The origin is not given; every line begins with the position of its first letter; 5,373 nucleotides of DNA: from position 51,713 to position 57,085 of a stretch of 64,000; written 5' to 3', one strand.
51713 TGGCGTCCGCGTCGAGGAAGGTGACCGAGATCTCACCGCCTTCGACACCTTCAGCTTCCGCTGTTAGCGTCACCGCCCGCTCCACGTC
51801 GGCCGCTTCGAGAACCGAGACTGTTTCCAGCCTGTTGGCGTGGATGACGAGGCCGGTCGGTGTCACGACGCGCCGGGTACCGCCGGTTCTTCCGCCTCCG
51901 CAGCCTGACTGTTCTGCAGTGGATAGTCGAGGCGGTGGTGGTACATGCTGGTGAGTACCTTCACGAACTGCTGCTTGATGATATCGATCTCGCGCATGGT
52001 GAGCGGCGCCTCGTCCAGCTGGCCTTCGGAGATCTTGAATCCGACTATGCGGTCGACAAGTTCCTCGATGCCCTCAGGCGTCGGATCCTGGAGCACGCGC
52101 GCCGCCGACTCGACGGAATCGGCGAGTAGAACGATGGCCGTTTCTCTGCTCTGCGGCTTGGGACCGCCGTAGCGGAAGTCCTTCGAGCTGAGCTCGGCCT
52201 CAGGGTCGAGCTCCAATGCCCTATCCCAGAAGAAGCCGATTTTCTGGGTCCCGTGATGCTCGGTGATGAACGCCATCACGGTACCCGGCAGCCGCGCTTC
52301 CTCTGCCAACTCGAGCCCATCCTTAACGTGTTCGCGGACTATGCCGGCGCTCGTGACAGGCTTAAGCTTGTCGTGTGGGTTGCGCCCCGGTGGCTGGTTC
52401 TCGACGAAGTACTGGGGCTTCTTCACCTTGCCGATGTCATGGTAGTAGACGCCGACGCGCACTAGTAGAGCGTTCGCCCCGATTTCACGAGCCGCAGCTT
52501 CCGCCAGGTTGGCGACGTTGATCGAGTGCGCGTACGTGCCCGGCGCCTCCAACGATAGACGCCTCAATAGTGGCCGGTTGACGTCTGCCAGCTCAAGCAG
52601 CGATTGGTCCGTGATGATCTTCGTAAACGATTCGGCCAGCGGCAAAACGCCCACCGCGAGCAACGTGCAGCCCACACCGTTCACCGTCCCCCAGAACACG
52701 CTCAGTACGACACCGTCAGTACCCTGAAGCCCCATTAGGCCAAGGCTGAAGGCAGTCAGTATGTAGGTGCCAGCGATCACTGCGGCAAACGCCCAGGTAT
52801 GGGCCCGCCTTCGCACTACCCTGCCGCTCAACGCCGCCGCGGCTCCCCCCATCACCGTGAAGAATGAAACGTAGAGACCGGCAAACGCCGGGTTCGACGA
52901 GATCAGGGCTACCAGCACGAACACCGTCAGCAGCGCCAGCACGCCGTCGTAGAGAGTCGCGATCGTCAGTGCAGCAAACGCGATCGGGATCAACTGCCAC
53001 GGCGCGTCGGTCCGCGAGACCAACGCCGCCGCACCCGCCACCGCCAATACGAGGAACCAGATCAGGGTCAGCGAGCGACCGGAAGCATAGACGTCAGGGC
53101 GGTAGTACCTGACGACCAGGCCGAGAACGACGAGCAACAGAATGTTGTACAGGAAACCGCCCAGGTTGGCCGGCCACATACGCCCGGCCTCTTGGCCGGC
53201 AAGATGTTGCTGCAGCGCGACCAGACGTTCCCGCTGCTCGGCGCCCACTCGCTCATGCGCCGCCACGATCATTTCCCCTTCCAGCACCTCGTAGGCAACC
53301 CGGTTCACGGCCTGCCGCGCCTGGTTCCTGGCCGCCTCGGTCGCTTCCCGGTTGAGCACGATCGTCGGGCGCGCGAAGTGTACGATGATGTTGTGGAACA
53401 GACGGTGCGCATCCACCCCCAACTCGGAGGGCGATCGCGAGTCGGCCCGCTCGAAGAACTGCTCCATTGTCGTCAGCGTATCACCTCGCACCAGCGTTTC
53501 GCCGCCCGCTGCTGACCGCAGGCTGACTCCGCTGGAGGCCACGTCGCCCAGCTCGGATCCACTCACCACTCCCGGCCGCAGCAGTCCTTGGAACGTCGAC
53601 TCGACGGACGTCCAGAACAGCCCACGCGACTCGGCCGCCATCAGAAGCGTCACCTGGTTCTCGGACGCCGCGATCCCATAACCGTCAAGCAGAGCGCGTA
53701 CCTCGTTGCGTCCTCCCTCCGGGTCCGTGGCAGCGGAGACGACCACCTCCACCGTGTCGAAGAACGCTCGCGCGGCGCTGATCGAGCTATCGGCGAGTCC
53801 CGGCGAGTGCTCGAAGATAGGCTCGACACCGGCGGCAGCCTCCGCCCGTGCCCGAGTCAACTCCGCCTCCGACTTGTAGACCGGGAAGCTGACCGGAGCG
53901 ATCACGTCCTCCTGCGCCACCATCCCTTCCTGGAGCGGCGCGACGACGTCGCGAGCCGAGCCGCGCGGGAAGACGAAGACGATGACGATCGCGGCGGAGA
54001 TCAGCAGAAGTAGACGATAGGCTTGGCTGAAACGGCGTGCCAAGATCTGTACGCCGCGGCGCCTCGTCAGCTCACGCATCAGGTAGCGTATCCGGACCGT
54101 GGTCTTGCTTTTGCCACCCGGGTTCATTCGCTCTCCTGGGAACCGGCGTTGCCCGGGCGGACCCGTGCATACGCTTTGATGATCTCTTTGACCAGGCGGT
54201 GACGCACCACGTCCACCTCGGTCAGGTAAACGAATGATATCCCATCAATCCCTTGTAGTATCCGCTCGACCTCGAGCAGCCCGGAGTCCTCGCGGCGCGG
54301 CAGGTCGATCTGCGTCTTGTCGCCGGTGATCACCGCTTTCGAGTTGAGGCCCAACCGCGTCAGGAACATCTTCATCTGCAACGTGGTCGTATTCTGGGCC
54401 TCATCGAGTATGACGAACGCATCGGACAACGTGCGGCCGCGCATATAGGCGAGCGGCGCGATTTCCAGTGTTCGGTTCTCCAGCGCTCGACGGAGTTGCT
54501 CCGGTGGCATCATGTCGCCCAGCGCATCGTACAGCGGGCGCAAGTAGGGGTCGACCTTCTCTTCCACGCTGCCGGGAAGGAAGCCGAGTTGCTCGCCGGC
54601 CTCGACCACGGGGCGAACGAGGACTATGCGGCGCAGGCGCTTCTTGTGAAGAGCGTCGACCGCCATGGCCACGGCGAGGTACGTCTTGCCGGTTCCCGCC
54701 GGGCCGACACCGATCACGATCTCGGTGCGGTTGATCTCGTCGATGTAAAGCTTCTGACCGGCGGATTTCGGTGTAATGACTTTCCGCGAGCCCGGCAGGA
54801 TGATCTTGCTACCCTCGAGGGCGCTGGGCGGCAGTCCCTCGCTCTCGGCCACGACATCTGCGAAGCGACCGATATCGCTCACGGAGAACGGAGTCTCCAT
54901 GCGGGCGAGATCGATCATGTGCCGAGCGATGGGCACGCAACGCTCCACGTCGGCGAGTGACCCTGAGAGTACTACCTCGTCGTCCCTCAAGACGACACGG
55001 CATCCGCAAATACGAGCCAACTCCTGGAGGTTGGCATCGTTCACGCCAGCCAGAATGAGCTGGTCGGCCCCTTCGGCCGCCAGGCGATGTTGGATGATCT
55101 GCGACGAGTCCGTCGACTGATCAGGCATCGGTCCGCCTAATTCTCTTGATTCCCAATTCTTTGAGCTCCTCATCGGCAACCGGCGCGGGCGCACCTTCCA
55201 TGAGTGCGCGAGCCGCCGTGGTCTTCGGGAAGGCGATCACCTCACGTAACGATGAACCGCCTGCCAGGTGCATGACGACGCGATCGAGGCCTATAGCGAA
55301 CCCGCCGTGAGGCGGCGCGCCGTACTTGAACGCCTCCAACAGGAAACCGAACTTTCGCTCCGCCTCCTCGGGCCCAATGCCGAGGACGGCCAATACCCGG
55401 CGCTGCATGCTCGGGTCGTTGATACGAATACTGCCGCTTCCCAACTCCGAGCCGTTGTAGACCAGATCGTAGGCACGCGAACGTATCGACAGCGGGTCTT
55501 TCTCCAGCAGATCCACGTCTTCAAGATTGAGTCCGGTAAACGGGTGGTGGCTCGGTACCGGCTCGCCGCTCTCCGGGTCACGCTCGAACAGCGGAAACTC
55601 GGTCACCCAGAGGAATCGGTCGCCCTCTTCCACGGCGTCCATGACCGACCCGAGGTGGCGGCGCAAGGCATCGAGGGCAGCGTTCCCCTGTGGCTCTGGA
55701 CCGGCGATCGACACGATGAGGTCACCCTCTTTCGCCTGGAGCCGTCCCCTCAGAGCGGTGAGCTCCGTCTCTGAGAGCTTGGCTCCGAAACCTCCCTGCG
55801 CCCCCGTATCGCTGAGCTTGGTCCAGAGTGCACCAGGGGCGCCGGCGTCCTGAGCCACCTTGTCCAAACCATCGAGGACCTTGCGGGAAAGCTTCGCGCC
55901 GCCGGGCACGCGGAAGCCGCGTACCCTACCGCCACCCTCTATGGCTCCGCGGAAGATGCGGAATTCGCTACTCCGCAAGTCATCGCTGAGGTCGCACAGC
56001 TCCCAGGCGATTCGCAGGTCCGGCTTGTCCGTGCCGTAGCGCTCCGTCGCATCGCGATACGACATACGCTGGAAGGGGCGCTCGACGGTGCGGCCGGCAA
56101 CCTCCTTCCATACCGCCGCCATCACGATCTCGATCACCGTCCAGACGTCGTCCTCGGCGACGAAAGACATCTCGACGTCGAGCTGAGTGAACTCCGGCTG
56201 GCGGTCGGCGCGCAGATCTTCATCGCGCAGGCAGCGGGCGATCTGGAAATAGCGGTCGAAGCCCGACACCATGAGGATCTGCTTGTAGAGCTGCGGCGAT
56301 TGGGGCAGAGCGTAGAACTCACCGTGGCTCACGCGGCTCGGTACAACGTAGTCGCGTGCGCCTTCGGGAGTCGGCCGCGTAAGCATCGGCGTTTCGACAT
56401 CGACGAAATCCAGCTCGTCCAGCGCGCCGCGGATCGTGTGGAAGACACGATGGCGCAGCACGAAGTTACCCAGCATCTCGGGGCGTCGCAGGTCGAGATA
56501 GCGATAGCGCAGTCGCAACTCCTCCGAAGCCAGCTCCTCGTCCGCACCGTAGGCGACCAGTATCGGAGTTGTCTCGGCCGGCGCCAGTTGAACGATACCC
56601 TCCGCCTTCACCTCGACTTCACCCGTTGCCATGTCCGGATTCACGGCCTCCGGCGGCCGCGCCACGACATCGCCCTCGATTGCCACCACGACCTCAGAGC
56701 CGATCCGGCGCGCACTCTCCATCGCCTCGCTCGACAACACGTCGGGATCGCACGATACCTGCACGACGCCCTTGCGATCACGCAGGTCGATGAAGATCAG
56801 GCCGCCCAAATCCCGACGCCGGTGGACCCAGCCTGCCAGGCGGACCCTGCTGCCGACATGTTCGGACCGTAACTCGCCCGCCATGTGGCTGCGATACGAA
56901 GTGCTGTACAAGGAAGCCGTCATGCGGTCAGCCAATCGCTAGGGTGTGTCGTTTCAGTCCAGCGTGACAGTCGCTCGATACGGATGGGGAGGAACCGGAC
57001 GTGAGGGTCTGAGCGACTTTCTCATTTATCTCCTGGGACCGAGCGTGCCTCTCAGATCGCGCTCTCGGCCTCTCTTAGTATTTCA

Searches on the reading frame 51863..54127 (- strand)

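Call 45: search_protein_families(library=pfam, proteins=[window:51863-54127:-], max_evalue=0.001)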
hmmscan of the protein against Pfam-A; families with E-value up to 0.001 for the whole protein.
window:51863-54127:- (754 aa): 3 families
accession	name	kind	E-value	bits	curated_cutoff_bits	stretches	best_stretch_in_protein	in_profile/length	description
PF07697.16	7TMR-HDED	-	2.2e-27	97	27.6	1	66-305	1-220/224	7TM-HD extracellular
PF07698.17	7TM-7TMR_HD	-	5.2e-19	69.4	29.4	1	319-506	2-190/190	7TM receptor with intracellular HD hydrolase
PF01966.28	HD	-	1.4e-15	58.1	22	1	531-673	1-114/116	HD domain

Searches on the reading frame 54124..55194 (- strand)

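Call 86: search_protein_families(library=pfam, proteins=[window:54124-55194:-], max_evalue=0.001)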
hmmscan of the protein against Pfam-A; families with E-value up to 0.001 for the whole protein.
window:54124-55194:- (356 aa): 6 families
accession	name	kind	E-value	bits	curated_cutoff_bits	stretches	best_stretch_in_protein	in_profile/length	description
PF02562.22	PhoH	-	2.1e-92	308.7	27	1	140-342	2-204/205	PhoH-like protein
PF13604.12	AAA_30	-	4.6e-08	33.5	27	1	145-296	4-128/191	AAA domain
PF13245.12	AAA_19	-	3.1e-06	27.9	25.1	1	153-296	7-129/134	AAA domain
PF01695.23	IstB_IS21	-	2.2e-05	24.5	24.1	1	153-184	88-119/238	IstB-like ATP binding protein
PF13481.12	AAA_25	-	2.9e-05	24.2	27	1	147-261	23-131/195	AAA domain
PF00270.35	DEAD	-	0.00017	21.8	26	0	146-199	3-57/167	DEAD/DEAH box helicase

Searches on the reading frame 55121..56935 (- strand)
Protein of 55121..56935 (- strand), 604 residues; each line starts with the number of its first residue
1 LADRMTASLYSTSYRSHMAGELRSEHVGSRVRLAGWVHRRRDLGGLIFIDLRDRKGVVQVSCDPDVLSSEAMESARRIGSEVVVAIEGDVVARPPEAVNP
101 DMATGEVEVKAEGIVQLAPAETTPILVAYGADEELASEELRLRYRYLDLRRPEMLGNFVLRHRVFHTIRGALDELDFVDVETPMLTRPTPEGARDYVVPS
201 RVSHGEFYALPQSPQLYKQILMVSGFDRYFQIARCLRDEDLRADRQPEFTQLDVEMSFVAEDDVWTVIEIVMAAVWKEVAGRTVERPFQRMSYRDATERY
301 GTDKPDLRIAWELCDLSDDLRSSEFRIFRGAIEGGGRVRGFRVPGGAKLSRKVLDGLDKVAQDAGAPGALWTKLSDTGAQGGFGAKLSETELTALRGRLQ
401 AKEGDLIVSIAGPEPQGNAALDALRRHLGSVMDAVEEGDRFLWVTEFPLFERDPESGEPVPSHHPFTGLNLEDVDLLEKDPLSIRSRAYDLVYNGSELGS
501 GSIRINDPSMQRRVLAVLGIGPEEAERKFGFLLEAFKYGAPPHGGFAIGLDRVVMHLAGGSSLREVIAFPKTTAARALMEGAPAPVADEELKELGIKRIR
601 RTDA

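Call 45: search_protein_families(library=pfam, proteins=[window:55121-56935:-], max_evalue=0.001)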
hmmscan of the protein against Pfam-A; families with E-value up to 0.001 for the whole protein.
window:55121-56935:- (604 aa): 3 families
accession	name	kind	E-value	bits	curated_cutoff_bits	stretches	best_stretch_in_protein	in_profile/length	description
PF00152.25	tRNA-synt_2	-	1.4e-115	386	25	1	137-572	1-307/308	tRNA synthetases class II (D, K and N)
PF02938.19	GAD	-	2.1e-16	60.3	23.4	1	328-418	1-92/95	GAD domain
PF01336.31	tRNA_anti-codon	-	6.1e-14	52.2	27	1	31-114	1-72/75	OB-fold nucleic acid binding domain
